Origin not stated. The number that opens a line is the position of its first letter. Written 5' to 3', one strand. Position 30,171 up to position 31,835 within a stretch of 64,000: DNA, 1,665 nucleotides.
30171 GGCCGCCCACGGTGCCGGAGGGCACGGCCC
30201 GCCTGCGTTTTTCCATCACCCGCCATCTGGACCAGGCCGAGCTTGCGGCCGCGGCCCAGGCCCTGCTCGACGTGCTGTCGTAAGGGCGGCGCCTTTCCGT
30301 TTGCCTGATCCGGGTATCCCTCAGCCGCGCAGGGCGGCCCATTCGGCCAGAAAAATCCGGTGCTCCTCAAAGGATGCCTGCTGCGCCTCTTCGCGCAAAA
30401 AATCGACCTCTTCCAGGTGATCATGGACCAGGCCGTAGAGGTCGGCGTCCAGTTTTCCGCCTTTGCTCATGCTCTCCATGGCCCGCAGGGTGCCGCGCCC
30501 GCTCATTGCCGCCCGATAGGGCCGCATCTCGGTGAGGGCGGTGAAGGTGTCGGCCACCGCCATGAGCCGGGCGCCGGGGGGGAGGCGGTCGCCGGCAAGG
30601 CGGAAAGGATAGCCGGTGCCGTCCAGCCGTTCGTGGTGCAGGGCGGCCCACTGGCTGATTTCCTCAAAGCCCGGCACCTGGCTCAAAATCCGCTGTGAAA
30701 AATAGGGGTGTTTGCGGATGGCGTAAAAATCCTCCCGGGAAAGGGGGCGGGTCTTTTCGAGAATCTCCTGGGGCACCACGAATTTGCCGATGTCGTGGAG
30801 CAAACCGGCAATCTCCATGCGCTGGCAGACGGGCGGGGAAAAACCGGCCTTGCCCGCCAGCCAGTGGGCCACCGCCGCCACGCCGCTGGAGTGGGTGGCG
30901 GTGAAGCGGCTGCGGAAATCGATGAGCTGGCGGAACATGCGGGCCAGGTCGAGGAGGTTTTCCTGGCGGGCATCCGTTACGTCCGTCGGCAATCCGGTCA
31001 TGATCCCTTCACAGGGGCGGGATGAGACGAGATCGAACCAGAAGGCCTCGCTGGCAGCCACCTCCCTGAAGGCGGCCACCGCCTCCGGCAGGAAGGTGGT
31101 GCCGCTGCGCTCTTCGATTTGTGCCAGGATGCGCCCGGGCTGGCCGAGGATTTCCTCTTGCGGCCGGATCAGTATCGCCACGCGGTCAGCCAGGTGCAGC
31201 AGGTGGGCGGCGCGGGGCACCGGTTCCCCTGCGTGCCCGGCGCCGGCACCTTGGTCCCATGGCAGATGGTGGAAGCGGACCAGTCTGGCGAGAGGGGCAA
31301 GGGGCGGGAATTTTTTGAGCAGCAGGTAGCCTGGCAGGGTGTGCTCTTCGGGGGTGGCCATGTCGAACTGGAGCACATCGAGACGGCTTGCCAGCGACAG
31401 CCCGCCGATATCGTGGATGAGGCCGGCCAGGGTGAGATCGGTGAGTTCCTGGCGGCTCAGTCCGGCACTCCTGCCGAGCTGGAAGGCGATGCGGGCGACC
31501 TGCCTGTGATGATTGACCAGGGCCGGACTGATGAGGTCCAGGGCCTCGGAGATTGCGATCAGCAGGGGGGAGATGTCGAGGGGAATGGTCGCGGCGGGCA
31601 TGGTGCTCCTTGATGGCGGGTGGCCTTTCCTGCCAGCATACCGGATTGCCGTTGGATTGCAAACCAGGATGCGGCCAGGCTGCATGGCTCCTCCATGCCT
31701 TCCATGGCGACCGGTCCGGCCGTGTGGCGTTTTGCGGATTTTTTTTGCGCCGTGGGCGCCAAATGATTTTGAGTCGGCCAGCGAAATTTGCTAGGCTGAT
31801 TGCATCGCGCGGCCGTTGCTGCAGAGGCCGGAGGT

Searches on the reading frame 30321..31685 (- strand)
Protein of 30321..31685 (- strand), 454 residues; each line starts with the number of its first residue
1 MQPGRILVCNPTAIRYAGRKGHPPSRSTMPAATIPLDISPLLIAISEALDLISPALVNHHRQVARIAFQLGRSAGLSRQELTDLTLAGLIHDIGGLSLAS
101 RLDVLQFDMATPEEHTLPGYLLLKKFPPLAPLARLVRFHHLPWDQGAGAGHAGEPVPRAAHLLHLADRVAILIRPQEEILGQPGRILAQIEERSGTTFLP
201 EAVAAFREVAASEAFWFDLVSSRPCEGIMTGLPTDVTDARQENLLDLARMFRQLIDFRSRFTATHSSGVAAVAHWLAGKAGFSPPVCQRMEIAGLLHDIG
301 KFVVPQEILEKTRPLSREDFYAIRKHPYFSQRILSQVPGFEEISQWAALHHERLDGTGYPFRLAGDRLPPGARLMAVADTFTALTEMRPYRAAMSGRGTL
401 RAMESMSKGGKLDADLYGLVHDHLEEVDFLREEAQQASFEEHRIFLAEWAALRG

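Call 4: search_protein_families(library=pfam, proteins=[window:30321-31685:-], max_evalue=0.1)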
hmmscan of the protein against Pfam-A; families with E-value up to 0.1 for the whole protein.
window:30321-31685:- (454 aa): 3 families
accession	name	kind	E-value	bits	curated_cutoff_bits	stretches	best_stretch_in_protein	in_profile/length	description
PF13487.12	HD_5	-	2.5e-48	164.5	27.2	2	250-416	2-170/170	HD domain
PF01966.28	HD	-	2.5e-30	105.6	22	2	263-383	2-115/116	HD domain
PF08668.18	HDOD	-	2.4e-11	43.9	22.9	2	261-309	94-140/196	HDOD domain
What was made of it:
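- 30321..31601 (-): HD-GYP c-di-GMP phosphodiesterase-type gene (426 aa; N-terminal HD-like domain plus an HD-GYP domain with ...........). It is transcribed divergently from the cassette. It is itself lineage-specific at this site. Pfam HD_5 and HD (call 4).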

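Call 6: search_protein_families(library=ncbifam, proteins=[window:30321-31685:-], max_evalue=0.1)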
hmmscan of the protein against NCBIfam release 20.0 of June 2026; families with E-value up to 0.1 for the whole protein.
window:30321-31685:- (454 aa): 9 families
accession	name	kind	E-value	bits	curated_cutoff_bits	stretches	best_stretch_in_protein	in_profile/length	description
NF053512.1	nitric_RR_NosR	exception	4.7e-45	154.4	400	2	238-433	168-363/422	response regulator c-di-GMP phosphodiesterase, NosR family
TIGR02621.3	cas3_GSU0051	exception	4.2e-09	35.8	400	2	263-316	672-726/854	type I-G CRISPR-associated helicase/endonuclease Cas3g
TIGR00277.1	HDIG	domain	1.7e-06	27.8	27.6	1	263-351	6-82/84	HDIG domain-containing metalloprotein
TIGR01596.1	cas3_HD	equivalog_domain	5.6e-06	26.5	43.45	1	264-303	3-46/178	CRISPR-associated endonuclease Cas3''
NF005519.0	PRK07152.1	equivalog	8.7e-05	21.6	315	1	221-310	158-242/361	nicotinate-nucleotide adenylyltransferase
TIGR02578.2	cas_TM1811_Csm1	equivalog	0.00021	20.1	170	1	290-383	4-77/753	type III-A CRISPR-associated protein Cas10/Csm1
NF045665.1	NTPtran_DVU1551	equivalog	0.00037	19.6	315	0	260-301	216-259/359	DVU_1551 family NTP transferase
NF002829.0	PRK03007.1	equivalog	0.002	17.1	385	0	260-300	65-102/425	deoxyguanosinetriphosphate triphosphohydrolase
TIGR03319.1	RNase_Y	equivalog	0.0036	15.9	454.35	1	264-303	332-368/514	ribonuclease Y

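Call 65: find_related_loci(query=window:30321-31607:-, collection=genome_contigs, flank=6000)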
Query window:30321-31607:- (428 aa) in genome_contigs; peptide patterns used: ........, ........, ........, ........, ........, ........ (x = any residue, [..] = any of these).
140 stretches matched a pattern; 5 encode a relative of the query (tblastn E <= 1e-3); 5 distinct loci.
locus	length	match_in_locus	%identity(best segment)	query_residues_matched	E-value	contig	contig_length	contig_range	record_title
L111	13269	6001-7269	69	3-426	0e+0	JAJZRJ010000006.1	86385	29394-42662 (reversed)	MAG: Deltaproteobacteria bacterium isolate SKS1.bin83 NODE_398_length_86385_cov_3.758075, whole genome shotgun sequence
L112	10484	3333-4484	34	18-398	6e-59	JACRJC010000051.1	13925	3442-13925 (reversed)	MAG: Rhodospirillales bacterium isolate NC_groundwater_1819_Pr3_B-0.1um_61_64 SR-2_scaffold_141_2996345, whole genome sh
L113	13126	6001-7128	30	11-384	1e-58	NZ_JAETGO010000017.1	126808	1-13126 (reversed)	Sporosalibacterium faouarense strain SOL3f37 234, whole genome shotgun sequence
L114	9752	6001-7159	43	22-418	1e-66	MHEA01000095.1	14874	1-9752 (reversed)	MAG: Nitrospirae bacterium GWC2_57_9 gwc2_scaffold_19457, whole genome shotgun sequence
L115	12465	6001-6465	36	235-390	2e-23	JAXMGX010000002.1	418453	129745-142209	MAG: Steroidobacteraceae bacterium isolate STL-PRO124 C1.215.fa-2, whole genome shotgun sequence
